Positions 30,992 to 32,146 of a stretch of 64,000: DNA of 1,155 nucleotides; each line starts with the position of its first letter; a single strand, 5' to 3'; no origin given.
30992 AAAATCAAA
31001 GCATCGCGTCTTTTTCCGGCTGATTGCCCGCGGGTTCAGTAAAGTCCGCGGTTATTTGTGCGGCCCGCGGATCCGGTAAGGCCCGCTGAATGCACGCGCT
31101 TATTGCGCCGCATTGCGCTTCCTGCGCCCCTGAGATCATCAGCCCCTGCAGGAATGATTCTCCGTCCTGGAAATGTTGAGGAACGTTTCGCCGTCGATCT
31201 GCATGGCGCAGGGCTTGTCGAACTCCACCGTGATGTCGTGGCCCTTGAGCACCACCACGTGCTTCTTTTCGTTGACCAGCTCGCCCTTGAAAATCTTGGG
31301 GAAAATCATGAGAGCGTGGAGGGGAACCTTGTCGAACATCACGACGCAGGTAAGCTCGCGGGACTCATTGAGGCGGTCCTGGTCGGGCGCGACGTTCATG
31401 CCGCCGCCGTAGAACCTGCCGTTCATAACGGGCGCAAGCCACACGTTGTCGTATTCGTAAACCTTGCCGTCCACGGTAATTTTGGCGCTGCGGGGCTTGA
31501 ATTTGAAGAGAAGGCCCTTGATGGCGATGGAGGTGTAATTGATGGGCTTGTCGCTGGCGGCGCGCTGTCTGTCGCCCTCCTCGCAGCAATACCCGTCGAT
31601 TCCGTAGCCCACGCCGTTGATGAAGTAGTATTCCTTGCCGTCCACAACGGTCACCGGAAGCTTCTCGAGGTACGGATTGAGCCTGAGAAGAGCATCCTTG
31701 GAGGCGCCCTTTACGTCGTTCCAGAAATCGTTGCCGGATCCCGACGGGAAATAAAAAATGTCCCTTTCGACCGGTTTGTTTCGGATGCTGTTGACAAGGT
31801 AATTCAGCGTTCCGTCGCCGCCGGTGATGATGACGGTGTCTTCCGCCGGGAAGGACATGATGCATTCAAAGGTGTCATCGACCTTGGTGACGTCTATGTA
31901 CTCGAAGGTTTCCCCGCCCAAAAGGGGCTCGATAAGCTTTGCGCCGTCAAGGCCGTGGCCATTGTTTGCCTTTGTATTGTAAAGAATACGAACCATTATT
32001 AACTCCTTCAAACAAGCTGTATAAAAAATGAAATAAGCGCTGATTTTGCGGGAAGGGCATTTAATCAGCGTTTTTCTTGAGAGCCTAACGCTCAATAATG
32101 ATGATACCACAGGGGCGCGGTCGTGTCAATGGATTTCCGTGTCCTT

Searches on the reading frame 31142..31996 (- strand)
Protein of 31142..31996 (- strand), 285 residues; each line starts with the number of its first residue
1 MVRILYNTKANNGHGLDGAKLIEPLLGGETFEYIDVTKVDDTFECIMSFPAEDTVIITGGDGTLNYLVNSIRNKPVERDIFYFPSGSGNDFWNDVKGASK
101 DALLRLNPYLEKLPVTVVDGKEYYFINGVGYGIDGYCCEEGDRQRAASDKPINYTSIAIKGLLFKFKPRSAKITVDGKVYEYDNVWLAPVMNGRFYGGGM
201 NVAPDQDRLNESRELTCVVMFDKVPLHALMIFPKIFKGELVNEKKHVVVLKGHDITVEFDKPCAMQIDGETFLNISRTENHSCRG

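Call 75: find_encoding_contigs(protein=window:31142-31996:-, flank=10000, max_places=10)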
Protein window:31142-31996:- (285 aa): 9 contigs read that carry it; 9 places shown.
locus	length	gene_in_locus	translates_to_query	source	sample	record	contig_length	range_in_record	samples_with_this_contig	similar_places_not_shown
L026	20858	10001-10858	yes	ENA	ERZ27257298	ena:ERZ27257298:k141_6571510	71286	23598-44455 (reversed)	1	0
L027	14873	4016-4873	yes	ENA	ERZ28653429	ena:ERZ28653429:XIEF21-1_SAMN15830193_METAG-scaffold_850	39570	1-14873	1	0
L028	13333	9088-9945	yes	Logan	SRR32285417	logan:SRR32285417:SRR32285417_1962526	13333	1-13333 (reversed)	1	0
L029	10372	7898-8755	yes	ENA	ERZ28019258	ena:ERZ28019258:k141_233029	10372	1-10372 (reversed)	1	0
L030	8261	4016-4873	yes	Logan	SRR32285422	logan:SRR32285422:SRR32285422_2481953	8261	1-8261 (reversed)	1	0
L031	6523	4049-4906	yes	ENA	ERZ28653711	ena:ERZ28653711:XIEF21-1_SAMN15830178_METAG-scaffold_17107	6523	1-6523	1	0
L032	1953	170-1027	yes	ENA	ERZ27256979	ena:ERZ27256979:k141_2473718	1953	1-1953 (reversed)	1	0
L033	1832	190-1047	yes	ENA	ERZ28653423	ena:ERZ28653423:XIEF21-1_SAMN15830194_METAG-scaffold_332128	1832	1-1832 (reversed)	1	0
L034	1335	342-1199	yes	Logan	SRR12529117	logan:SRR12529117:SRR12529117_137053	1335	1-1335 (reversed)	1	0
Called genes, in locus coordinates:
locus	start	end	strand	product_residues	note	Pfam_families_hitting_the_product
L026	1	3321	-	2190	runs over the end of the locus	PF09479:Flg_new (faint), PF13290:CHB_HEX_C_1, PF02368:Big_2, PF00404:Dockerin_1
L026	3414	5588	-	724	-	PF00963:Cohesin (weak)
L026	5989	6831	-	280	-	PF02899:Phage_int_SAM_1 (weak), PF00589:Phage_integrase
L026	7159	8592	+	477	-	PF02127:Peptidase_M18, PF05343:Peptidase_M42 (faint)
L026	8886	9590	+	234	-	PF03372:Exo_endo_phos, PF23226:Exo_endo_phos_PGAP2IP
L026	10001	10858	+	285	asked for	PF00781:DAGK_cat, PF19279:YegS_C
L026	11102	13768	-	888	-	PF17389:Bac_rhamnosid6H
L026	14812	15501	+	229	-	PF00005:ABC_tran, PF13304:AAA_21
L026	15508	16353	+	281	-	PF00950:ABC-3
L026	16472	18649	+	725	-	-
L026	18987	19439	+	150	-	-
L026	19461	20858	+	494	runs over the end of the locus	PF01764:Lipase_3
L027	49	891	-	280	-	PF02899:Phage_int_SAM_1 (weak), PF00589:Phage_integrase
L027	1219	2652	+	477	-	PF02127:Peptidase_M18, PF05343:Peptidase_M42 (faint)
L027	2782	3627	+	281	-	PF03372:Exo_endo_phos, PF23226:Exo_endo_phos_PGAP2IP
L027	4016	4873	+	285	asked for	PF00781:DAGK_cat, PF19279:YegS_C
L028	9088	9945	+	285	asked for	PF00781:DAGK_cat, PF19279:YegS_C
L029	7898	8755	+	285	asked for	PF00781:DAGK_cat, PF19279:YegS_C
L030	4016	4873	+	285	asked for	PF00781:DAGK_cat, PF19279:YegS_C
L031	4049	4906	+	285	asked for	PF00781:DAGK_cat, PF19279:YegS_C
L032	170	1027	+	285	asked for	PF00781:DAGK_cat, PF19279:YegS_C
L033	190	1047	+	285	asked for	PF00781:DAGK_cat, PF19279:YegS_C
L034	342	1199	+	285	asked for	PF00781:DAGK_cat, PF19279:YegS_C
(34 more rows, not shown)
